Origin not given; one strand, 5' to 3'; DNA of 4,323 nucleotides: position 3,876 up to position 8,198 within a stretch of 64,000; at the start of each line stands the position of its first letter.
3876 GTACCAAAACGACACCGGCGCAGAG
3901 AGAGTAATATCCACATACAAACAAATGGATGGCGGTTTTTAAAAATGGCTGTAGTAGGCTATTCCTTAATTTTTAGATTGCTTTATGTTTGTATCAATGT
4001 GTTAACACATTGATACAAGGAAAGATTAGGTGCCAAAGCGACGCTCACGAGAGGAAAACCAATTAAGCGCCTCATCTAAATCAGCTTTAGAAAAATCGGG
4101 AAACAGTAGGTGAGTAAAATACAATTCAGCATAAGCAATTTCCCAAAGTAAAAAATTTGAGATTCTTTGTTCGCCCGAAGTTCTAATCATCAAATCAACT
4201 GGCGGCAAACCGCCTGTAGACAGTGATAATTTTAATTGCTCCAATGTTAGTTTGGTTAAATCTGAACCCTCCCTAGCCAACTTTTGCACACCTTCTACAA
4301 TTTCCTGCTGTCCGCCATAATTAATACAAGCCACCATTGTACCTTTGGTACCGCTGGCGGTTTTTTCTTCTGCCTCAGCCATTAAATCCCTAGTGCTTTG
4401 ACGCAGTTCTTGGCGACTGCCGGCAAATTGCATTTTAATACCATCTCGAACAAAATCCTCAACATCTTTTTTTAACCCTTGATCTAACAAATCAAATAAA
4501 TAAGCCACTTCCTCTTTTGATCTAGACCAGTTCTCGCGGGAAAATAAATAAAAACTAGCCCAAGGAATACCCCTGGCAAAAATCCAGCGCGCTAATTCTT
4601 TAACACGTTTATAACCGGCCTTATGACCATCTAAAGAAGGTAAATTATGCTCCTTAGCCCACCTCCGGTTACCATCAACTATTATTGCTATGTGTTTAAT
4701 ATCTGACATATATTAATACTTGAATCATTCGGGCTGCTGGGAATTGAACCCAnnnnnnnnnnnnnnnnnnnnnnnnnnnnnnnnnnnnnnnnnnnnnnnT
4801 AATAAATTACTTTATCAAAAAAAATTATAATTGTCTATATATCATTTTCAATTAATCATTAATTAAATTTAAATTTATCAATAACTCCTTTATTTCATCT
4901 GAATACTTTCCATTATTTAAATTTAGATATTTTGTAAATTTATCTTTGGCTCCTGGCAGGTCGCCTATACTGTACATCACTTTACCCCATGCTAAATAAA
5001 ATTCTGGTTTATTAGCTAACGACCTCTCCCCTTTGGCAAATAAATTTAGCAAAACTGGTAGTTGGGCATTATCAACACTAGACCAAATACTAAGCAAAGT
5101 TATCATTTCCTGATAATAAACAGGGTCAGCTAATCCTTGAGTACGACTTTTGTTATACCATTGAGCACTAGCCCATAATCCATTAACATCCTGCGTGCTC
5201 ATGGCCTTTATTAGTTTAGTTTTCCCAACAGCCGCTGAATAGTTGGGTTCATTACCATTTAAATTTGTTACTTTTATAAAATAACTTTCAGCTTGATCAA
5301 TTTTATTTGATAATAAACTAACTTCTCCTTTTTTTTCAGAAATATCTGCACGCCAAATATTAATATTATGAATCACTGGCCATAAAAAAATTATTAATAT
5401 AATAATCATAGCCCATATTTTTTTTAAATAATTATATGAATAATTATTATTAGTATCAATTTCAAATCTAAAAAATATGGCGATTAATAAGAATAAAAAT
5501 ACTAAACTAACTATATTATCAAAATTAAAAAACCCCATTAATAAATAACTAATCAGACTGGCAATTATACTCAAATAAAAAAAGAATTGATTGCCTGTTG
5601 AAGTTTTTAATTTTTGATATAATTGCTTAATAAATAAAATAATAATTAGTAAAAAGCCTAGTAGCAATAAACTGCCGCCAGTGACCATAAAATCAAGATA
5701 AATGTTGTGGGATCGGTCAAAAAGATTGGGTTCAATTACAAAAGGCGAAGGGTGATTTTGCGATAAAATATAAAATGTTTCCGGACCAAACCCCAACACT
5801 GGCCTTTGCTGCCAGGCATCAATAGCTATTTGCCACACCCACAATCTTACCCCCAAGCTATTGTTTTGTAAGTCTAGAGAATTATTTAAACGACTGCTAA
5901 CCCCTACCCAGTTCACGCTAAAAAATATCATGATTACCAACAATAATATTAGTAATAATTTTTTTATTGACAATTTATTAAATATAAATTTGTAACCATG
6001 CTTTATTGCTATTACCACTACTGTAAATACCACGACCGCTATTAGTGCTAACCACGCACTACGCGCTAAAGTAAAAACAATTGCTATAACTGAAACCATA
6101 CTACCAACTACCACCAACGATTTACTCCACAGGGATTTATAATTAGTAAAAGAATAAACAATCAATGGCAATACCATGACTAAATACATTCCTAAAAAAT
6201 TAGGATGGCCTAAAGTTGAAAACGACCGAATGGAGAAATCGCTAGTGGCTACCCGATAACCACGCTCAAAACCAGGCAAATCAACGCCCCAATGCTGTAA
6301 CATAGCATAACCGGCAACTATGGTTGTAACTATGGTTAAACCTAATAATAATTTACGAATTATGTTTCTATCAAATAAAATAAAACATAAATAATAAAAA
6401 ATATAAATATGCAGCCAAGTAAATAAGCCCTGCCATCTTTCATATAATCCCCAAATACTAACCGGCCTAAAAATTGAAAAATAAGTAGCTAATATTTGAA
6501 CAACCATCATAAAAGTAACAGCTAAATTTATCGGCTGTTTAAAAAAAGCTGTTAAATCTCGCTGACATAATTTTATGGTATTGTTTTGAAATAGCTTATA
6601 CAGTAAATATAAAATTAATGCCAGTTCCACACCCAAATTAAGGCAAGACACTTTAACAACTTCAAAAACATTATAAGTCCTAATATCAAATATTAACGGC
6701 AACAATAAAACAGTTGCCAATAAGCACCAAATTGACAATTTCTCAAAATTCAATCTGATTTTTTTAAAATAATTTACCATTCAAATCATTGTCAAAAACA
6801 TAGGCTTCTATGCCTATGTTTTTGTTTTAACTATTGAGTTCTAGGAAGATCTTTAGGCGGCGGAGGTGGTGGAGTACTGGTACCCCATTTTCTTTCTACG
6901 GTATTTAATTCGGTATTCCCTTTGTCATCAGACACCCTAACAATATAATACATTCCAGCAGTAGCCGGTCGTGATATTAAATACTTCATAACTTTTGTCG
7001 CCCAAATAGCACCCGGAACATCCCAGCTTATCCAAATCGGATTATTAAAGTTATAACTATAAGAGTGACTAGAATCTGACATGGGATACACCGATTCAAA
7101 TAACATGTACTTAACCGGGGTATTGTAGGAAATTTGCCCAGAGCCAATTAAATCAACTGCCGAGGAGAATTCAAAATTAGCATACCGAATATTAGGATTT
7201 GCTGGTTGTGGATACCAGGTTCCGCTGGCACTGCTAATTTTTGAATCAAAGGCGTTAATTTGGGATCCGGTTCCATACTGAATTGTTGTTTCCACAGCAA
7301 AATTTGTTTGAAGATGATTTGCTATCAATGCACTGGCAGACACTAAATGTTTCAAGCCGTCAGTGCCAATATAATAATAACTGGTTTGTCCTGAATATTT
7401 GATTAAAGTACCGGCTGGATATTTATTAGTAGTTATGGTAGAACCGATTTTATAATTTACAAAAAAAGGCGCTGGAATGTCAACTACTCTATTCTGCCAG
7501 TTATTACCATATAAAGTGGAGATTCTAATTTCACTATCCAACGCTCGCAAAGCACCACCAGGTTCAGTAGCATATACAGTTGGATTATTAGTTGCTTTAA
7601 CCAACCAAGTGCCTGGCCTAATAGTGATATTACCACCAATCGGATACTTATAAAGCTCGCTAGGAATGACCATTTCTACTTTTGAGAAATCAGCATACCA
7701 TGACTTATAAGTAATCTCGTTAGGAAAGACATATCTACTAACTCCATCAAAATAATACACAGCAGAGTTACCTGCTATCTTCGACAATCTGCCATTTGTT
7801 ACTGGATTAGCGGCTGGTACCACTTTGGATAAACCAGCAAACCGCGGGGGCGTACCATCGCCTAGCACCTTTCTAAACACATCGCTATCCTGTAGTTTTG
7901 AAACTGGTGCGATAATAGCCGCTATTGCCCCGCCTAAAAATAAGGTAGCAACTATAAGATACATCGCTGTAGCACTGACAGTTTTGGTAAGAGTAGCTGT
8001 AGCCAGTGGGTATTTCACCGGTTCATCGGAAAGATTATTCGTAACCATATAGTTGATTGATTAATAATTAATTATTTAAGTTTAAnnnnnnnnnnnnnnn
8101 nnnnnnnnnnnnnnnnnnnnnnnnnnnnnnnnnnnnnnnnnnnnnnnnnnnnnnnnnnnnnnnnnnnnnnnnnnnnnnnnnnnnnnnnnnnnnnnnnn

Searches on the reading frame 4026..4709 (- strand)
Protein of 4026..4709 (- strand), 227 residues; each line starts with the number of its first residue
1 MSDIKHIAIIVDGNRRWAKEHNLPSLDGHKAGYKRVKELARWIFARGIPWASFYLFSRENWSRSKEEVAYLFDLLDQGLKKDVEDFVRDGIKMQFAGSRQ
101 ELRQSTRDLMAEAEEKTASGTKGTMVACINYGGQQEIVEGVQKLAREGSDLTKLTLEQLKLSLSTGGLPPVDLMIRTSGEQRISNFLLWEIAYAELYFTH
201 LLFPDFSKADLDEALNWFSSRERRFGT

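Call 8: search_protein_families(library=pfam, proteins=[window:4026-4709:-], max_evalue=0.01)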
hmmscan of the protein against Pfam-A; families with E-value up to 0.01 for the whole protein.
window:4026-4709:- (227 aa): 1 family
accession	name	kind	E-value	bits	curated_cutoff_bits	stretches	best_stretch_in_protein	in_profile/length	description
PF01255.24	Prenyltransf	-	4.1e-73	246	27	1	10-226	1-219/219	Putative undecaprenyl diphosphate synthase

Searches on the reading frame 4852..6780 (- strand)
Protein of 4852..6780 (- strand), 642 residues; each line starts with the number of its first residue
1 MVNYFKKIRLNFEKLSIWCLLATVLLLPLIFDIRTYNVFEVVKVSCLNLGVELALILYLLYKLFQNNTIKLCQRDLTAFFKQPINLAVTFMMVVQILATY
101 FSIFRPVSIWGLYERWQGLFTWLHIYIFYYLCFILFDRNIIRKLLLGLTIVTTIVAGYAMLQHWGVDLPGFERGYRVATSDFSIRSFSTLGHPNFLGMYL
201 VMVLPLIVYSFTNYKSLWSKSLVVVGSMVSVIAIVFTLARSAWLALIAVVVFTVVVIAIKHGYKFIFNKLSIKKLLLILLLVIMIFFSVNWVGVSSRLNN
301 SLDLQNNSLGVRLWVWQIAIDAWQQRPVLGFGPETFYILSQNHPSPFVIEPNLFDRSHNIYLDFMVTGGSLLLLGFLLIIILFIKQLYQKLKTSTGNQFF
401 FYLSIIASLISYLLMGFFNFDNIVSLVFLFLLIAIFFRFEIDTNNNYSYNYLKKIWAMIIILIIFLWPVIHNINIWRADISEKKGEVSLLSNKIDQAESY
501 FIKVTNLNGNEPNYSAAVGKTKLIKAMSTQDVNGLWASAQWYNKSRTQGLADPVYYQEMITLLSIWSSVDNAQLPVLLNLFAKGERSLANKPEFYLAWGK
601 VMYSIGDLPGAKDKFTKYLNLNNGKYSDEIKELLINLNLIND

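Call 8: search_protein_families(library=pfam, proteins=[window:4852-6780:-], max_evalue=0.01)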
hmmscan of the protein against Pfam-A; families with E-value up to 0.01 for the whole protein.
window:4852-6780:- (642 aa): 1 family
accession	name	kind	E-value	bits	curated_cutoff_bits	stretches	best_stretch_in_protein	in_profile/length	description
PF04932.20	Wzy_C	-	1e-19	71.2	31.7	1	228-377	4-149/149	O-Antigen ligase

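Call 9: search_protein_families(library=ncbifam, proteins=[window:4852-6780:-], max_evalue=0.01)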
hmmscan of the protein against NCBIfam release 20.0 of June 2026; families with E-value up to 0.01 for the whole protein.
window:4852-6780:- (642 aa): 2 families
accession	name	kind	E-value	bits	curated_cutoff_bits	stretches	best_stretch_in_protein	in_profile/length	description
TIGR00947.1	2A73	equivalog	1.8e-20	73.4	366.4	1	41-418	35-399/425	IctB family putative bicarbonate transporter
TIGR03097.1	PEP_O_lig_1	hypoth_equivalog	2.4e-11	43.2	188.1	1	77-428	67-389/408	putative O-glycosylation ligase, exosortase A system-associated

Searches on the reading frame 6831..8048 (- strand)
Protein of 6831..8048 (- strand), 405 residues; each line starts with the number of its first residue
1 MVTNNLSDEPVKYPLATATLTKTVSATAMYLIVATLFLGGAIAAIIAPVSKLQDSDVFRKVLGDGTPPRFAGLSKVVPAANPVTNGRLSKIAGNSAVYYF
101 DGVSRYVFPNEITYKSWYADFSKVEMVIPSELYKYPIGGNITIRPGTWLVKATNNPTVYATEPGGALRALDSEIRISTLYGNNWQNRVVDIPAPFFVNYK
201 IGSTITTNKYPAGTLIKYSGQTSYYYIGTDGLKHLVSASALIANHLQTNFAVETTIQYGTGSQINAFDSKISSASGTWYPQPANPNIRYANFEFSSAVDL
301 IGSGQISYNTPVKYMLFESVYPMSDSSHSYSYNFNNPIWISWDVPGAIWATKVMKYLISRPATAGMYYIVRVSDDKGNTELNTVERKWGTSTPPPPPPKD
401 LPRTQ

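Call 8: search_protein_families(library=pfam, proteins=[window:6831-8048:-], max_evalue=0.01)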
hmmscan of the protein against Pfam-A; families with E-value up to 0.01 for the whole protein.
window:6831-8048:- (405 aa): 0 families

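Call 9: search_protein_families(library=ncbifam, proteins=[window:6831-8048:-], max_evalue=0.01)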
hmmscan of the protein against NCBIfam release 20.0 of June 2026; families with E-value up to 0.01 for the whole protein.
window:6831-8048:- (405 aa): 0 families

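Call 31: search_protein_families(library=pfam, proteins=[window:6831-8048:-], max_evalue=10)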
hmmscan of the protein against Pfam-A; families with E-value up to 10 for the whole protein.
window:6831-8048:- (405 aa): 0 families

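Call 71: search_protein_families(library=padloc, proteins=[window:6831-8048:-], max_evalue=0.001)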
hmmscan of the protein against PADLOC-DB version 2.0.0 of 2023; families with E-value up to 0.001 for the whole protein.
window:6831-8048:- (405 aa): 0 families

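Call 92: search_protein_families(library=ncbifam, proteins=[window:6831-8048:-], max_evalue=1)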
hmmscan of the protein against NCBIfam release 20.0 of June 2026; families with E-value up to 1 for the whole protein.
window:6831-8048:- (405 aa): 0 families
